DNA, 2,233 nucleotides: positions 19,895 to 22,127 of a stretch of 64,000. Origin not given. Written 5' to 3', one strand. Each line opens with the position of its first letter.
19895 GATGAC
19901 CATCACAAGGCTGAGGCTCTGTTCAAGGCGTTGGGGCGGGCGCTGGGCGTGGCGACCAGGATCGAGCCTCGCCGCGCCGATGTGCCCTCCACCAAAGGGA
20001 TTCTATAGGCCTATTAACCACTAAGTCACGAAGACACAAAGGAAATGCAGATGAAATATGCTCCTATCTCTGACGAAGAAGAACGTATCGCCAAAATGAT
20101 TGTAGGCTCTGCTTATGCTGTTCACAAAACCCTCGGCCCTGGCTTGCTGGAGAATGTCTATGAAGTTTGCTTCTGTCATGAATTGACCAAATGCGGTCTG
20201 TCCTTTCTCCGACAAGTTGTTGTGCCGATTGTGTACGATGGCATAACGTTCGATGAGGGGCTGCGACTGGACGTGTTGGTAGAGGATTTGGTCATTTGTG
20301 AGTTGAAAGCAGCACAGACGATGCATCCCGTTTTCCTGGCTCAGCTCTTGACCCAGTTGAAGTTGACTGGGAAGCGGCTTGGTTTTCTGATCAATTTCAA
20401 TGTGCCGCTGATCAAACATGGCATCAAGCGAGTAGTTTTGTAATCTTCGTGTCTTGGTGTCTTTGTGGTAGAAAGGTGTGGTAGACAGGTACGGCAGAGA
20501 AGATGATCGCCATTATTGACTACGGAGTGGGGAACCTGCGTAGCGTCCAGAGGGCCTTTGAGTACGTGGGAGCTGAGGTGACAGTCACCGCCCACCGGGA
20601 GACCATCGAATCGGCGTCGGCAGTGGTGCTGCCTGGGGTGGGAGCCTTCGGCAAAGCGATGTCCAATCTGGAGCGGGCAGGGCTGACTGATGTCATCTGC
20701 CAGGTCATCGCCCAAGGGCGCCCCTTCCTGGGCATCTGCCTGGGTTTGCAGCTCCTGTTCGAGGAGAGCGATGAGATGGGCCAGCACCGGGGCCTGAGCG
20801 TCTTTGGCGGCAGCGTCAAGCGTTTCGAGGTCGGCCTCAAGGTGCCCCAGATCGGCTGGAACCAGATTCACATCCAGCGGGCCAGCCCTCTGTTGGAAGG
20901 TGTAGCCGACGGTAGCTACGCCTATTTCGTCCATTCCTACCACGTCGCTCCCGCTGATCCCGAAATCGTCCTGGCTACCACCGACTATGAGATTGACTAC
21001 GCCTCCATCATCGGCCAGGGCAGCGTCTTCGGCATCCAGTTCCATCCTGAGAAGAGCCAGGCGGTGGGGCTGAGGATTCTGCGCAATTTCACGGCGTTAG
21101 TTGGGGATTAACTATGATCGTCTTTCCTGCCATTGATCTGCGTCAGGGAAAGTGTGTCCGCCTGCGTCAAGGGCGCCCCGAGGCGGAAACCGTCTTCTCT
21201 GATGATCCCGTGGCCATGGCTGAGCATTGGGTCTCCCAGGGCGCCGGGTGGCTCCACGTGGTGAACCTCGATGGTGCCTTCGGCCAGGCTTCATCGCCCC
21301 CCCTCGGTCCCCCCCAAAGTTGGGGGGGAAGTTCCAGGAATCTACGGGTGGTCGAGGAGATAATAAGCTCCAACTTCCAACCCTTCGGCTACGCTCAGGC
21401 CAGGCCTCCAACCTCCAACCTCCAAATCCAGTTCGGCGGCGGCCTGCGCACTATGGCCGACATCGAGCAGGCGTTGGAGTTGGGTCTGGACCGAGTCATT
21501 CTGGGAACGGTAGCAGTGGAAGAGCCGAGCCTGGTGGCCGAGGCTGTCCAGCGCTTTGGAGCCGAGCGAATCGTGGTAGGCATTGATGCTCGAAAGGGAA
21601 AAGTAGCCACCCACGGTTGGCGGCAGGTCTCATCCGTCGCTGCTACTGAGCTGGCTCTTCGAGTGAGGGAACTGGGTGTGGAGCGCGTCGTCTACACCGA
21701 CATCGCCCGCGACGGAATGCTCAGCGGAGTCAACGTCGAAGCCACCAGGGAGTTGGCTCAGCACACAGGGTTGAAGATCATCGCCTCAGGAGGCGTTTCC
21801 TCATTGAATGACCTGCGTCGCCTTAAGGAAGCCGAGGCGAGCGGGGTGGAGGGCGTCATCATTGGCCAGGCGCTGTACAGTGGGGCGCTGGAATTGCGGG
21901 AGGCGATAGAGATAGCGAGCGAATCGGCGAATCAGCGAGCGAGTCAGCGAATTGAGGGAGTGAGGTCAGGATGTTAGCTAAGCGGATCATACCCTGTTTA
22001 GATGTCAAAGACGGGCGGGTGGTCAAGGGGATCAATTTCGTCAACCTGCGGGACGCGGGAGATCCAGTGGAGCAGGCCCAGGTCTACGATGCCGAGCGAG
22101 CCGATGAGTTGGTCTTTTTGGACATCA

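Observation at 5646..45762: Nested C7/G7 palindromic element family found only inside ORFs, readable in both orientations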

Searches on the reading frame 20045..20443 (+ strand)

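Call 80: search_protein_families(library=pfam, proteins=[window:20045-20443:+])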
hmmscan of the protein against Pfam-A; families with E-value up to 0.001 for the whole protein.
window:20045-20443:+ (132 aa): 1 family
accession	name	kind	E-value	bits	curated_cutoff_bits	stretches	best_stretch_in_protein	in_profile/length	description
PF13366.12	PDDEXK_3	-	3.2e-36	124.7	22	1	14-130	2-117/117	PD-(D/E)XK nuclease superfamily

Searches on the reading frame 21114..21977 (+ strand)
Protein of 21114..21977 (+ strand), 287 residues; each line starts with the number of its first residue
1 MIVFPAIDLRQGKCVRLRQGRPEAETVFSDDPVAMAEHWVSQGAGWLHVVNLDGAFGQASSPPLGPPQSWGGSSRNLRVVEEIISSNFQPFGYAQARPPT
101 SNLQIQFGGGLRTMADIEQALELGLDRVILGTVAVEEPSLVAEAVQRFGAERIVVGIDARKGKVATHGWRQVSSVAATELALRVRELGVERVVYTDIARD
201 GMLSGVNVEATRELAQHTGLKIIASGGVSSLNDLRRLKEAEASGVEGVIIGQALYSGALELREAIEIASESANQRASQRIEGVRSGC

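Call 8: search_protein_families(library=pfam, proteins=[window:21114-21977:+])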
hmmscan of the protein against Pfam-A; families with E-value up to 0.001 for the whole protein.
window:21114-21977:+ (287 aa): 2 families
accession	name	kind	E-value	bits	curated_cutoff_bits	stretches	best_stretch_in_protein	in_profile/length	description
PF00977.27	His_biosynth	-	2.5e-74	250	23.6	2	102-259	73-227/228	Histidine biosynthesis protein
PF01207.24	Dus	-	0.00045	19.9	20.4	0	203-256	166-219/311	Dihydrouridine synthase (Dus)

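Call 13: search_solved_structures(query=window:21114-21977:+, show_alignments=2)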
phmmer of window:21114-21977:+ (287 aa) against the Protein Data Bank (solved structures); distinct sequences matched with E-value up to 0.001: 73 (the best 60 are shown).
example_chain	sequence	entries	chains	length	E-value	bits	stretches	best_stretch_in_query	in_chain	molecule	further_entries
4wd0_A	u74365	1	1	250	7.1e-50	173.1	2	102-269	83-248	1-(5-phosphoribosyl)-5-[(5-phosphoribosylamino)methylideneamino] imidazole-4-carboxamide i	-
4x2r_A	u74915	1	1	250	2.6e-44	154.9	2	103-274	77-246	1-(5-phosphoribosyl)-5-[(5-phosphoribosylamino)methylideneamino] imidazole-4-carboxamide i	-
4u28_A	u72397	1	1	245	5.9e-41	143.9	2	101-268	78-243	Phosphoribosyl isomerase A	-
4tx9_A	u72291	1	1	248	6.2e-41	143.8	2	101-268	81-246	Phosphoribosyl isomerase A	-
4w9t_A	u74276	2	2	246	8.7e-40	140.1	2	102-269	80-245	Phosphoribosyl isomerase A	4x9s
2x30_A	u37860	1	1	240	1.6e-39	139.2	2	101-268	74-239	PHOSPHORIBOSYL ISOMERASE A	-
1vzw_A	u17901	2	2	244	1.8e-39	139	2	102-269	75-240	PHOSPHORIBOSYL ISOMERASE A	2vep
5dn1_A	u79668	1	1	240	2.6e-39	138.5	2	101-268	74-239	Phosphoribosyl isomerase A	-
4axk_A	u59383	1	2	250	1.2e-37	133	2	102-269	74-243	1-(5-PHOSPHORIBOSYL)-5-((5'-PHOSPHORIBOSYLAMINO) METHYLIDENEAMINO)IMIDAZOLE-4-CARBOXAMIDE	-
5ahe_A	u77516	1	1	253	2.4e-36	128.8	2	102-267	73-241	1-(5-phosphoribosyl)-5-[(5-phosphoribosylamino)methylideneamino] imidazole-4-carboxamide i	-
5g5i_A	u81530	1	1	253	5.2e-36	127.7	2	102-267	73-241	1-(5-phosphoribosyl)-5-[(5-phosphoribosylamino)methylideneamino] imidazole-4-carboxamide i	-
5g2h_A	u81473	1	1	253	8.7e-36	127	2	102-267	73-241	1-(5-phosphoribosyl)-5-[(5-phosphoribosylamino)methylideneamino] imidazole-4-carboxamide i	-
5ahf_A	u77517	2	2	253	9.9e-36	126.8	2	102-267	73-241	1-(5-phosphoribosyl)-5-[(5-phosphoribosylamino)methylideneamino] imidazole-4-carboxamide i | 1-(5-PHOSPHORIBOSYL)-5-[(5-PHOSPHORIBOSYLAMINO) METHYLIDENE AMINO] 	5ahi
5g2w_A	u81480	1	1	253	3.2e-35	125.1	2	102-267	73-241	1-(5-phosphoribosyl)-5-[(5-phosphoribosylamino)methylideneamino] imidazole-4-carboxamide i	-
5g2i_A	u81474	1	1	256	1.4e-34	123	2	102-267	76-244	1-(5-phosphoribosyl)-5-[(5-phosphoribosylamino)methylideneamino] imidazole-4-carboxamide i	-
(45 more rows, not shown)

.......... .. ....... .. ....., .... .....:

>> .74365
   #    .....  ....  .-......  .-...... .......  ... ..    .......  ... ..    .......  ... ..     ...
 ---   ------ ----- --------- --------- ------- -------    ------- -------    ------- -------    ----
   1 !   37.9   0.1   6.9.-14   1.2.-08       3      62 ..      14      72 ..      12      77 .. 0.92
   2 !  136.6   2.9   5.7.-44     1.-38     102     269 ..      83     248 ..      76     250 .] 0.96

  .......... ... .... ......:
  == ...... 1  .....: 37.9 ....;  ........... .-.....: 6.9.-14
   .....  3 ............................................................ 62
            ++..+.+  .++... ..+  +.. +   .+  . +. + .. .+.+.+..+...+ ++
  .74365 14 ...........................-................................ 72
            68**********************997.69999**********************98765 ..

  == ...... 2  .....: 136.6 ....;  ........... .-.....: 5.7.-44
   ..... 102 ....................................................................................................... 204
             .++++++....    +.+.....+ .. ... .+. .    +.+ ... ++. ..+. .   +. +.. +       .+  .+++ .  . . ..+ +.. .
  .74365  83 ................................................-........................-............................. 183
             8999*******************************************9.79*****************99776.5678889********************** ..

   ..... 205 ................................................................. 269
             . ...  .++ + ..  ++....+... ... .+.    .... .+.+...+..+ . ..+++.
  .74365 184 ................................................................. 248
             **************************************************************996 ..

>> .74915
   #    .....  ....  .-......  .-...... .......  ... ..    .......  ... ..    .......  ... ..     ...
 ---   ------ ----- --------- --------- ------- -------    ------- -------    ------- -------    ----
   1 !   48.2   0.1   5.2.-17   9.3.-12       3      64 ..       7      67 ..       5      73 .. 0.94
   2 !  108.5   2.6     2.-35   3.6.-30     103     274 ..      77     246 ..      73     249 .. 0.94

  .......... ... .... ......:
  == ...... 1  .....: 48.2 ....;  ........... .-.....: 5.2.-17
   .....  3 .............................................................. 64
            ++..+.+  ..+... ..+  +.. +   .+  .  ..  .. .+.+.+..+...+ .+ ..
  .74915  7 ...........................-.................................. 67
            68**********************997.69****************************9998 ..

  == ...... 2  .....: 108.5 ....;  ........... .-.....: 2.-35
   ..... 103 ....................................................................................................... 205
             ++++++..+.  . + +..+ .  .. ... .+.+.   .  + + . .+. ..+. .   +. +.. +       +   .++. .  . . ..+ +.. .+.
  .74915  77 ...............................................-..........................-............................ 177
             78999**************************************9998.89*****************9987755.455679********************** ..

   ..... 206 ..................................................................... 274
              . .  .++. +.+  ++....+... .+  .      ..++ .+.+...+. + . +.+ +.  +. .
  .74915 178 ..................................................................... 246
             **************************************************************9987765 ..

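Call 31: find_homologous_proteins(query=window:21114-21977:+, max_evalue=1e-40)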
Query window:21114-21977:+ (287 aa): 7930 proteins with E <= 1e-40 among 8000 candidates; the best 120 are listed.
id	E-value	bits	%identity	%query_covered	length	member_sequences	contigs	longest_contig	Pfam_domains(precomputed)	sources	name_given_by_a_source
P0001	5.8e-180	615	100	100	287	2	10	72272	PF00977.28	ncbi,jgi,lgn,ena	-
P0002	7.7e-142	490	84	97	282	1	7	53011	PF00977.28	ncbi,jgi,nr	ncbi:MAG: 1-(5-phosphoribosyl)-5-[(5-phosphoribosylamino)methylideneamino] imidazole-4-carboxamide i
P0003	2.9e-141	488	87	93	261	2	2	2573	PF00977.28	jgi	-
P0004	1.9e-136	472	85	96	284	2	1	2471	PF00977.28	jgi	jgi:phosphoribosylformimino-5-aminoimidazole carboxamide ribotide isomerase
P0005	1.1e-134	466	85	96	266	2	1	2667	PF00977.28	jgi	jgi:phosphoribosylformimino-5-aminoimidazole carboxamide ribotide isomerase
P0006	6.2e-133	460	84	94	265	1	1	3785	PF00977.28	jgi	jgi:phosphoribosylformimino-5-aminoimidazole carboxamide ribotide isomerase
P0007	1.2e-131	456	83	93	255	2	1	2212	PF00977.28,PF01207.24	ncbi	-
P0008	1.7e-131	456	85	93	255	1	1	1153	PF00977.28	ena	-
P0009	3.8e-130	451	84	94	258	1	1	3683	PF00977.28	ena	-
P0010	1.4e-129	449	79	100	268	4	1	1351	PF00977.28,PF01207.24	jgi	jgi:phosphoribosylformimino-5-aminoimidazole carboxamide ribotide isomerase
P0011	1.3e-128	446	82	97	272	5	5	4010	PF00977.28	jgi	-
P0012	1.5e-128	446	83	93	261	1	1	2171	PF00977.28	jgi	jgi:phosphoribosylformimino-5-aminoimidazole carboxamide ribotide isomerase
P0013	3.3e-128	445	83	93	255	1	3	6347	PF00977.28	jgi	jgi:phosphoribosylformimino-5-aminoimidazole carboxamide ribotide isomerase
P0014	9.4e-127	440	84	94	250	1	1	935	PF00977.28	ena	-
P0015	1.7e-126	439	83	93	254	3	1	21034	PF00977.28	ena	-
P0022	7.9e-124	430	75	100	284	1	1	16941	PF00977.28,PF01207.24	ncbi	-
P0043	1.2e-116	407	76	100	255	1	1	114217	PF00977.28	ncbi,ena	-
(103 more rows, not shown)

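Call 33: find_encoding_contigs(protein=P0001, flank=10000, max_places=3)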
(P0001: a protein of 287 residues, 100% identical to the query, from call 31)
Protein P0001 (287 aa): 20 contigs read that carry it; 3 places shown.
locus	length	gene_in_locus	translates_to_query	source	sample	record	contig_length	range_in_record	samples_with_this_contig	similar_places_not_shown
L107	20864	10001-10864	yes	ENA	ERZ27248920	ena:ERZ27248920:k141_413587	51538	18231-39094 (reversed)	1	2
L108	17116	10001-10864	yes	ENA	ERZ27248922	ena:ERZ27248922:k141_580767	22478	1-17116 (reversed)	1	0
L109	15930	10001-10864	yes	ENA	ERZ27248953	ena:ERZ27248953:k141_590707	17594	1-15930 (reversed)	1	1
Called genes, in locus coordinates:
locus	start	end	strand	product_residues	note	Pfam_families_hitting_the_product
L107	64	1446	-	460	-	PF08450:SGL (faint), PF07494:Reg_prop (faint)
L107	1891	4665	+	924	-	PF02739:5_3_exonuc_N, PF01367:5_3_exonuc, PF01612:DNA_pol_A_exo1, PF22619:DNA_polI_exo1, PF00476:DNA_pol_A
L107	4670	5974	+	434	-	PF13393:tRNA-synt_His, PF00587:tRNA-synt_2b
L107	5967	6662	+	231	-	PF01634:HisG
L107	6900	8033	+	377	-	PF00155:Aminotran_1_2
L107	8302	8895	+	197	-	PF00475:IGPD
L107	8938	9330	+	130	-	PF13366:PDDEXK_3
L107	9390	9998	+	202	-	PF00117:GATase, PF07685:GATase_3 (weak), PF01174:SNO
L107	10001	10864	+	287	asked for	PF00977:His_biosynth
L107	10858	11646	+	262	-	PF00977:His_biosynth, PF02581:TMP-TENI (faint), PF01207:Dus (faint), PF03060:NMO (faint)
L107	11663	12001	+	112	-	PF01502:PRA-CH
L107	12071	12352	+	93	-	PF01503:PRA-PH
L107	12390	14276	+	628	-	PF01839:FG-GAP (faint), PF13517:FG-GAP_3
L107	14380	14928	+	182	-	-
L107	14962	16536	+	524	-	PF02142:MGS, PF01808:AICARFT_IMPCHas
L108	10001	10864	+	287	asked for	PF00977:His_biosynth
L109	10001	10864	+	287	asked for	PF00977:His_biosynth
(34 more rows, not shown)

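Call 43: find_encoding_contigs(protein=P0043, flank=10000, max_places=1)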
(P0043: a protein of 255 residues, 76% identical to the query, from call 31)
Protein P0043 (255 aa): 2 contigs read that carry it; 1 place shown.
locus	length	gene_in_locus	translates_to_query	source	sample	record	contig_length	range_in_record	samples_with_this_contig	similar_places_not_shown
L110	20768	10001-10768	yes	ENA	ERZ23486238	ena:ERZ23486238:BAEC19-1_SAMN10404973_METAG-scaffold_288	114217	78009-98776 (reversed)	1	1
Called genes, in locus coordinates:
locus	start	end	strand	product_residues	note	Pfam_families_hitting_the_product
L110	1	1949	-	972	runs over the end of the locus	PF04313:HSDR_N (faint), PF02384:N6_Mtase, PF01170:UPF0020 (faint), PF20473:MmeI_Mtase, PF07669:Eco57I, PF12950:TaqI_C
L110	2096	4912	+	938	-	PF02739:5_3_exonuc_N, PF01367:5_3_exonuc, PF01612:DNA_pol_A_exo1, PF22619:DNA_polI_exo1, PF00476:DNA_pol_A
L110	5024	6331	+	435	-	PF13393:tRNA-synt_His, PF00587:tRNA-synt_2b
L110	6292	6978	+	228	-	PF01634:HisG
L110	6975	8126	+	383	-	PF00155:Aminotran_1_2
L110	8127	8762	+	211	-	PF00475:IGPD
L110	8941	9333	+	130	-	PF13366:PDDEXK_3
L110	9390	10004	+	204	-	PF00117:GATase, PF07685:GATase_3, PF01174:SNO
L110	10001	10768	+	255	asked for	PF00977:His_biosynth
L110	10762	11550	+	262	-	PF00977:His_biosynth, PF02581:TMP-TENI (faint), PF01207:Dus (faint), PF03060:NMO (faint)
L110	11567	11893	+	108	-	PF01502:PRA-CH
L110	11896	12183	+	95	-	PF01503:PRA-PH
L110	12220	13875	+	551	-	PF02142:MGS, PF01808:AICARFT_IMPCHas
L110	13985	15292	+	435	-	PF00815:Histidinol_dh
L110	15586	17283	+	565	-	PF03485:Arg_tRNA_synt_N, PF00750:tRNA-synt_1d, PF01921:tRNA-synt_1f (faint), PF05746:DALR_1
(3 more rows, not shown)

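Call 44: find_encoding_contigs(protein=P0022, flank=10000, max_places=1)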
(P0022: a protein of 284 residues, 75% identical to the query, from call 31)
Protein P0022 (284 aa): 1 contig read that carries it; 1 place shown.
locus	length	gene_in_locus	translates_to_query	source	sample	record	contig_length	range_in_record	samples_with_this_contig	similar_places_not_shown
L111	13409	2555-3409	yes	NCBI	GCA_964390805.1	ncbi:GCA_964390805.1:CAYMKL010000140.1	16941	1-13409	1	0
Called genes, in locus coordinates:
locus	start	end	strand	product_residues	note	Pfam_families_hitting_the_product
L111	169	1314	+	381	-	PF00155:Aminotran_1_2, PF04864:Alliinase_C (faint)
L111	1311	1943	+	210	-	PF00475:IGPD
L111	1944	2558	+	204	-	PF00117:GATase, PF07685:GATase_3 (weak), PF01174:SNO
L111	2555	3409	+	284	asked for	PF00977:His_biosynth, PF01207:Dus (faint)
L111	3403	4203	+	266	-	PF00977:His_biosynth, PF02581:TMP-TENI (faint), PF01207:Dus (faint), PF03060:NMO (faint)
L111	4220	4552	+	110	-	PF01502:PRA-CH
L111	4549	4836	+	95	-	PF01503:PRA-PH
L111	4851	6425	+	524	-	PF02142:MGS, PF01808:AICARFT_IMPCHas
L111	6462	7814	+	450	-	PF00815:Histidinol_dh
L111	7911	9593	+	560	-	PF03485:Arg_tRNA_synt_N, PF00750:tRNA-synt_1d, PF01921:tRNA-synt_1f (faint), PF05746:DALR_1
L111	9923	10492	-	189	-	PF00072:Response_reg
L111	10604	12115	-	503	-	PF01391:Collagen, PF10699:HAP2-GCS1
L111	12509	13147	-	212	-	PF00072:Response_reg, PF13384:HTH_23 (faint), PF00196:GerE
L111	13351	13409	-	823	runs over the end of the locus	PF07730:HisKA_3, PF02518:HATPase_c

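Call 71: predict_structure(alignment_id=A1)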
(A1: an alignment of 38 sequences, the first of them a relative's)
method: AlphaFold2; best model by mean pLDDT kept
length: 287 residues; sequences in the alignment: 38
mean_pLDDT: 86.0   pTM: 0.84
mean pLDDT of the five models: 86.0, 84.4, 82.6, 75.7, 73.7
residues with pLDDT >= 90: 192; 70-90: 43; 50-70: 29; < 50: 23
segments of 3 or more residues with pLDDT < 50: 60-72, 91-99
pLDDT, mean of each block of 10 residues (from residue 1): 96 91 91 95 95 80 44 75 78 47 88 93 95 89 98 95 76 86 97 94 94 98 96 97 97 95 95 56 54
secondary structure, 60 per line:
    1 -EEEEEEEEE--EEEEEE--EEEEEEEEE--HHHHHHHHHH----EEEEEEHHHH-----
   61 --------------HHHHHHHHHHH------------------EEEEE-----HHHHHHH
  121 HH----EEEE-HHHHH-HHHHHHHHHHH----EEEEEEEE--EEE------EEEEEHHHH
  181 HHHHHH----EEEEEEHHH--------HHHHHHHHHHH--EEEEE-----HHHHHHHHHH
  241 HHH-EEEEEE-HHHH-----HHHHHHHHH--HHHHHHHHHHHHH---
elements in order: E2-10 E13-18 E21-29 H32-41 E46-51 H52-55 H75-85 E104-108 H114-122 E127-130 H132-136 H138-148 E153-160 E163-165 E172-176 H177-186 E191-196 H208-218 E221-225 H231-243 E245-250 H252-255 H261-269 H272-284
